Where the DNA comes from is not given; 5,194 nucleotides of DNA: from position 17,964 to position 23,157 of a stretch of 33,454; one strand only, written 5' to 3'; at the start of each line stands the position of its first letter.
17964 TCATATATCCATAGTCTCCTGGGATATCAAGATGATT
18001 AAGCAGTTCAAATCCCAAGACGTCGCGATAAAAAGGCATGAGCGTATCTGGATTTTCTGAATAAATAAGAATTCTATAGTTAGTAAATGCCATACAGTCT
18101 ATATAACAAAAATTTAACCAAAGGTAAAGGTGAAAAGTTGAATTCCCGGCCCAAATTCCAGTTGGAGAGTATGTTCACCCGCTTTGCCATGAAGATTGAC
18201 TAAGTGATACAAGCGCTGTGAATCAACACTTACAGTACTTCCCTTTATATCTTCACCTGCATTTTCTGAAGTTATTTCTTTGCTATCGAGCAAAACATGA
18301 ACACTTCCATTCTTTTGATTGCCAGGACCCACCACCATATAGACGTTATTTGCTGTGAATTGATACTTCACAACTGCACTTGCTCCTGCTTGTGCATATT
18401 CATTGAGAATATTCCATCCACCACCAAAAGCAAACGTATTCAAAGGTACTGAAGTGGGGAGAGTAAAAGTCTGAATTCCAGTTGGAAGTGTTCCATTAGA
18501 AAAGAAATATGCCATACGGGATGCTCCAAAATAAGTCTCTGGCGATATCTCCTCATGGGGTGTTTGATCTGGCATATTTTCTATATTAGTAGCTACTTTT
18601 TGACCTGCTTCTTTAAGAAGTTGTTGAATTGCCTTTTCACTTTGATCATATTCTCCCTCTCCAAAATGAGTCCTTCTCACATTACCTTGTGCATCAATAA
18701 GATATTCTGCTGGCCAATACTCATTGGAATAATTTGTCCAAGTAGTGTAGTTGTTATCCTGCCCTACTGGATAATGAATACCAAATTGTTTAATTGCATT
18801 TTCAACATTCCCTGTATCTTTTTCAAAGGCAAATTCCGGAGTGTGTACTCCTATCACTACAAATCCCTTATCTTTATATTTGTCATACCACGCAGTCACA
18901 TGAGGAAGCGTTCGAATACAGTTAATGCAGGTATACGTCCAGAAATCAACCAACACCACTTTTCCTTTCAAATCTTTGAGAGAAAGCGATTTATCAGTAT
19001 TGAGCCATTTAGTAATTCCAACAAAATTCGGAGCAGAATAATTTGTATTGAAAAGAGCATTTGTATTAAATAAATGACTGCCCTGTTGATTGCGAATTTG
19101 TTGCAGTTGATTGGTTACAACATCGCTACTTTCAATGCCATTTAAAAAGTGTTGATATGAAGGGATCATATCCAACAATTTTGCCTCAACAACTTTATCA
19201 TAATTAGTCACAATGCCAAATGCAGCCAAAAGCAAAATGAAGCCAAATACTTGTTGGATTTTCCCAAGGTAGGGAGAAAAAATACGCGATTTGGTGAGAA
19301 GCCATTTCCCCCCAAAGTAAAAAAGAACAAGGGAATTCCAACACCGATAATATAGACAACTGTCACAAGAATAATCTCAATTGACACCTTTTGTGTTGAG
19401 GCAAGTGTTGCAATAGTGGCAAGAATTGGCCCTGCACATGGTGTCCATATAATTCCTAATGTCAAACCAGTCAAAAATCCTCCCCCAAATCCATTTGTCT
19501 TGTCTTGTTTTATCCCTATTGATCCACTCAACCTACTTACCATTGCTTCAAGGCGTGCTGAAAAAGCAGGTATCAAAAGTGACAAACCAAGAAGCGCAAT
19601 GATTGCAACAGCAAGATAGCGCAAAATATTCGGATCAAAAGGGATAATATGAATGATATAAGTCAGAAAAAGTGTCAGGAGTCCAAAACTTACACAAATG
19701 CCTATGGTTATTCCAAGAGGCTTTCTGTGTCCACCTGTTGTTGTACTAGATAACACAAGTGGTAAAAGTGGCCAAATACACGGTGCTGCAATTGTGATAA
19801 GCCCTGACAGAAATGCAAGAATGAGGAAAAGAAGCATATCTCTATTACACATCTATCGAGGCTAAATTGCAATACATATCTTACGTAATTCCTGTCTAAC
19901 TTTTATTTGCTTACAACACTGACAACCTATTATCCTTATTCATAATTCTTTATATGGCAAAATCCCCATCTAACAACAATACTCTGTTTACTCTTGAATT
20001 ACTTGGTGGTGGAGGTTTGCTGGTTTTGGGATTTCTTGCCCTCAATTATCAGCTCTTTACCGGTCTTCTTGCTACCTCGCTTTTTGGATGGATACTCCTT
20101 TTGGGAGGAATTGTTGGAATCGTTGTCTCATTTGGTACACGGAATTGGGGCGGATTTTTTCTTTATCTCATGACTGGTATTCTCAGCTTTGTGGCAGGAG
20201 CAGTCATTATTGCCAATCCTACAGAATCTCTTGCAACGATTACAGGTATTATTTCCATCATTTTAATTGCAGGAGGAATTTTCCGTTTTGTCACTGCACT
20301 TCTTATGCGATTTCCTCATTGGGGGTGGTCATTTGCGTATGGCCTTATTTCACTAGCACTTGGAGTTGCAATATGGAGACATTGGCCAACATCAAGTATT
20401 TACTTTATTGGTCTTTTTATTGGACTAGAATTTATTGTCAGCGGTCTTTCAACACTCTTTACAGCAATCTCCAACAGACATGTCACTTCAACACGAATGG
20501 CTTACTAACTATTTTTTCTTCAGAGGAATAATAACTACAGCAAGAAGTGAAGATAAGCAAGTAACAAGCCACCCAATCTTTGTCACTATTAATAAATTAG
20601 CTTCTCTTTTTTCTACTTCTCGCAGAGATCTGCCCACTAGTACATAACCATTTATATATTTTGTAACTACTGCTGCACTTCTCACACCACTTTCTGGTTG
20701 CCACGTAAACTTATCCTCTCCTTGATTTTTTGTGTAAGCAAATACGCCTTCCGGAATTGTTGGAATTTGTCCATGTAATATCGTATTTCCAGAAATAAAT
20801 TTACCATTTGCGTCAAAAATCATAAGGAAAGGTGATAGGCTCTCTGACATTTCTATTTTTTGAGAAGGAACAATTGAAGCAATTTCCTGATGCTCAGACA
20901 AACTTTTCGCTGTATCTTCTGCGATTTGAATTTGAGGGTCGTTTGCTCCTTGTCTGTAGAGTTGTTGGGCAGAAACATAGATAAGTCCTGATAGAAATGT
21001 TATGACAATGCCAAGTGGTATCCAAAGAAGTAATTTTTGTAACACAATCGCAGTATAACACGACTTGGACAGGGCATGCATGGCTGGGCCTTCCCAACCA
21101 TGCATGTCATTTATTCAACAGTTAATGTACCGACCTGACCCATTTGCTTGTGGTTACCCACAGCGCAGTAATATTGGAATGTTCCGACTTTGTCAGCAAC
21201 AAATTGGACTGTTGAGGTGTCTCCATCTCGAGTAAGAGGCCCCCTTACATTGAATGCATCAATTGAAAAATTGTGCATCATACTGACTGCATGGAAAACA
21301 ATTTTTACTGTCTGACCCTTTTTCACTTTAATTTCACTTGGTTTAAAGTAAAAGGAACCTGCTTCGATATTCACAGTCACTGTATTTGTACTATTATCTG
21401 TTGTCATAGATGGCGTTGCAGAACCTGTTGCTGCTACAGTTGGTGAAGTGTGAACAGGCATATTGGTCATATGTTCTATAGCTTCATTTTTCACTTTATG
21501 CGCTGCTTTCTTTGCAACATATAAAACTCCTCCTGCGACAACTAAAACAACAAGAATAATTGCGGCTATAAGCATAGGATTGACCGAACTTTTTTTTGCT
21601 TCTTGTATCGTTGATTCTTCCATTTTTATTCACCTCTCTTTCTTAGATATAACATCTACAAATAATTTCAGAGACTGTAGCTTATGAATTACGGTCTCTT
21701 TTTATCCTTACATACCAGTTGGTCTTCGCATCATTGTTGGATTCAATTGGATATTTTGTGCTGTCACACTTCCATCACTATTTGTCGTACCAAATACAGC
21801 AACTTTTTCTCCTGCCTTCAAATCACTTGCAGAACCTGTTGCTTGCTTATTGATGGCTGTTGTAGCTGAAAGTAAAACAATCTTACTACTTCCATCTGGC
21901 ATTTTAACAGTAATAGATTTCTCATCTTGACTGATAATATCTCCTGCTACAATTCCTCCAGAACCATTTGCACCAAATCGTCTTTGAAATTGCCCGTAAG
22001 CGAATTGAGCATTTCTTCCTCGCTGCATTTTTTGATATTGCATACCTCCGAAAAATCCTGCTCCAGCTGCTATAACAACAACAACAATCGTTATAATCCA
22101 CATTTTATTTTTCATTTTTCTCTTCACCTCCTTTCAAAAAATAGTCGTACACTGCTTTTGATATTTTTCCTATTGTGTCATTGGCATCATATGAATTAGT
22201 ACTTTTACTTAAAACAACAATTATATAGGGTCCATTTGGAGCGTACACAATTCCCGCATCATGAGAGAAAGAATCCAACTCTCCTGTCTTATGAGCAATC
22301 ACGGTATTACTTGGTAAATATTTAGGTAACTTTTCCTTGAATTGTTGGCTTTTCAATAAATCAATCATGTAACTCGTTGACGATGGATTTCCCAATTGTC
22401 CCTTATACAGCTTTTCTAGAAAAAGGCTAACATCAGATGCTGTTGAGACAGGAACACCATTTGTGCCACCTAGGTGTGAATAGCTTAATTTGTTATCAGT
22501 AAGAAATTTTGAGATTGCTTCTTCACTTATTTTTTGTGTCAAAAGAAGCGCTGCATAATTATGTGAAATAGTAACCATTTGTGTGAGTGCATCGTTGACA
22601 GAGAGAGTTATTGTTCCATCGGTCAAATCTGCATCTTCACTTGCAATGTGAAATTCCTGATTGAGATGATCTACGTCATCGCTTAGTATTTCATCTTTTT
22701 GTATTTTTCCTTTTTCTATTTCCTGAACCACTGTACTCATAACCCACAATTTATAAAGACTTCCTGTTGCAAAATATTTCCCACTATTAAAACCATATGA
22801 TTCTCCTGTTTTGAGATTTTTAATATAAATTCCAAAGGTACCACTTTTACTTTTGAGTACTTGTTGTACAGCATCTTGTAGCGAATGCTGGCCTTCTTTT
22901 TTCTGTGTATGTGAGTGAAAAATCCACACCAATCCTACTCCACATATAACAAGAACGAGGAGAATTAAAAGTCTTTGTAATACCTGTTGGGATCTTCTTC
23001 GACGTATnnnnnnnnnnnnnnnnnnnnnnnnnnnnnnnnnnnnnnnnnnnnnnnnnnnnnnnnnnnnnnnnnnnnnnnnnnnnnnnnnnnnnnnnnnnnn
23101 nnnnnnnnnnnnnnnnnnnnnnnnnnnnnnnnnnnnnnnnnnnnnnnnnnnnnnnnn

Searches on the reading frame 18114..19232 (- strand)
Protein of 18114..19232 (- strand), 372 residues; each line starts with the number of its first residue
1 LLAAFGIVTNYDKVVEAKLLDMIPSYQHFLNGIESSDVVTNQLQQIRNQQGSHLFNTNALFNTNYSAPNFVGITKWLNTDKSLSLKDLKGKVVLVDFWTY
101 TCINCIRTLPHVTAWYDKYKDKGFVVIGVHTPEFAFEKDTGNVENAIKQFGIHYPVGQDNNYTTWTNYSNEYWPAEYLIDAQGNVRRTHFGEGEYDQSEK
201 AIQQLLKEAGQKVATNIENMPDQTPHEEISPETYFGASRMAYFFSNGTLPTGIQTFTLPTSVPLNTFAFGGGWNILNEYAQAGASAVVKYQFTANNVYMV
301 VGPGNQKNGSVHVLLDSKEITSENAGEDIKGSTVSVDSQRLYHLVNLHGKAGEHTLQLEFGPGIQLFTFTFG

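Call 29: search_protein_families(library=pfam, proteins=[window:18114-19232:-], max_evalue=0.001)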
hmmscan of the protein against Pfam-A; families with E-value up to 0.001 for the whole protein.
window:18114-19232:- (372 aa): 4 families
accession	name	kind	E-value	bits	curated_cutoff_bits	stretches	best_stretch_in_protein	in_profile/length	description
PF17991.7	Thioredoxin_10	-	8.7e-34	117.5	27.1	1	230-372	1-142/142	Thioredoxin like C-terminal domain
PF00578.27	AhpC-TSA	-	4.2e-13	49.7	26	1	67-187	5-123/124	AhpC/TSA family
PF08534.16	Redoxin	-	1.4e-12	48.1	26.6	1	66-194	5-137/148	Redoxin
PF13905.12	Thioredoxin_8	-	1.6e-11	44.8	27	1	90-185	1-94/94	Thioredoxin-like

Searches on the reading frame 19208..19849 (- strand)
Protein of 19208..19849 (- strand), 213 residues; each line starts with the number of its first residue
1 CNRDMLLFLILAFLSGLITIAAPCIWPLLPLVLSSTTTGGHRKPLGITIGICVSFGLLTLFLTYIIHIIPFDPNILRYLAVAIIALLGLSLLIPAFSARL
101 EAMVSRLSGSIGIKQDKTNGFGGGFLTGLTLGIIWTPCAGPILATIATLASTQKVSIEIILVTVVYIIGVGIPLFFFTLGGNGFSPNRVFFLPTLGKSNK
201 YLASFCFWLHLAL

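Call 79: search_protein_families(library=pfam, proteins=[window:19208-19849:-], max_evalue=0.001)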
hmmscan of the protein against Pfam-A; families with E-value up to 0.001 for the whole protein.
window:19208-19849:- (213 aa): 1 family
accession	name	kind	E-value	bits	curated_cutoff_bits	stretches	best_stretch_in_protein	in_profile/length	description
PF02683.22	DsbD_TM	-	3.3e-06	27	27.1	1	7-186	3-190/219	Cytochrome C biogenesis protein transmembrane domain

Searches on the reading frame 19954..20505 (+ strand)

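Call 79: search_protein_families(library=pfam, proteins=[window:19954-20505:+], max_evalue=0.001)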
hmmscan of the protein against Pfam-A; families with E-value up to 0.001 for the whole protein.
window:19954-20505:+ (184 aa): 2 families
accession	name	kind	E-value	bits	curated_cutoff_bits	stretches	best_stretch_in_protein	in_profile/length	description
PF03729.18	DUF308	-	4.7e-19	68.9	25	2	74-140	2-71/73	Short repeat of unknown function (DUF308)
PF06168.16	DUF981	-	3.7e-05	24.2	29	0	128-175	79-126/186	Protein of unknown function (DUF981)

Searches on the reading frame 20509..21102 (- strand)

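Call 79: search_protein_families(library=pfam, proteins=[window:20509-21102:-], max_evalue=0.001)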
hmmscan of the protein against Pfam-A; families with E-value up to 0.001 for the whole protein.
window:20509-21102:- (197 aa): 0 families

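Call 89: search_protein_families(library=pfam, proteins=[window:20509-21102:-], max_evalue=1)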
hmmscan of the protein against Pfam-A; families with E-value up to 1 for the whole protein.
window:20509-21102:- (197 aa): 2 families
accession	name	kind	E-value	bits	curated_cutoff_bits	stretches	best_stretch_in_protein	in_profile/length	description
PF13858.11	DUF4199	-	0.13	13.1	32.3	1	30-96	69-142/165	Protein of unknown function (DUF4199)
PF23623.1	GBD_IRG7_N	-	0.15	12.7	27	1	82-124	29-69/95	IRG7 N-terminal galactose binding domain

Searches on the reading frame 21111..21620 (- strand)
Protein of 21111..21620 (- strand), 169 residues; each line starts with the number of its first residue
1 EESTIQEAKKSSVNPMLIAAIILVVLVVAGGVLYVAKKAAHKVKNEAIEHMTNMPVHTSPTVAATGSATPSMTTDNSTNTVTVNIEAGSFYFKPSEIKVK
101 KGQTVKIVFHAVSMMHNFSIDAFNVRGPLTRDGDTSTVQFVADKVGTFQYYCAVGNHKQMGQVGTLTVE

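Call 79: search_protein_families(library=pfam, proteins=[window:21111-21620:-], max_evalue=0.001)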
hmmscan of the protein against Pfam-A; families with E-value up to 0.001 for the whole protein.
window:21111-21620:- (169 aa): 3 families
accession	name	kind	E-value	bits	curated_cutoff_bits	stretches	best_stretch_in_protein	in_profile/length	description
PF13473.12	Cupredoxin_1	-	2.4e-09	37.6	27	1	74-167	14-103/104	Cupredoxin-like domain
PF00127.26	Copper-bind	-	2e-08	35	21.2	1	80-169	2-99/99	Copper binding proteins, plastocyanin/azurin family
PF07731.20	Cu-oxidase_2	-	3.1e-05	24.2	20.4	0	133-168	98-133/137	Multicopper oxidase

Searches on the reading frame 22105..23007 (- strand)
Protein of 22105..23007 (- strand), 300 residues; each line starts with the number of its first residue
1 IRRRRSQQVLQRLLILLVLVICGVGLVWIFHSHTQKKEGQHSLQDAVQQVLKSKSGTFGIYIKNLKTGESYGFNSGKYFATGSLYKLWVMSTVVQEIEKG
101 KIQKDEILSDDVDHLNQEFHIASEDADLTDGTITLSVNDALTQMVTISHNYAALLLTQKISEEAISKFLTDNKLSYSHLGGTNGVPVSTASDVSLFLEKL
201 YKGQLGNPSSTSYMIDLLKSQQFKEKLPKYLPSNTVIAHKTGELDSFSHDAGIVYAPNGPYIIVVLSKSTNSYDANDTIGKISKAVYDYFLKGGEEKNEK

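Call 79: search_protein_families(library=pfam, proteins=[window:22105-23007:-], max_evalue=0.001)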
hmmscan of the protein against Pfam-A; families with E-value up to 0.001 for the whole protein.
window:22105-23007:- (300 aa): 1 family
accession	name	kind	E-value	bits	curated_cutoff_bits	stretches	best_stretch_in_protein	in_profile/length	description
PF13354.11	Beta-lactamase2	-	1.3e-43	149.3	22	1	59-266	1-213/214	Beta-lactamase enzyme family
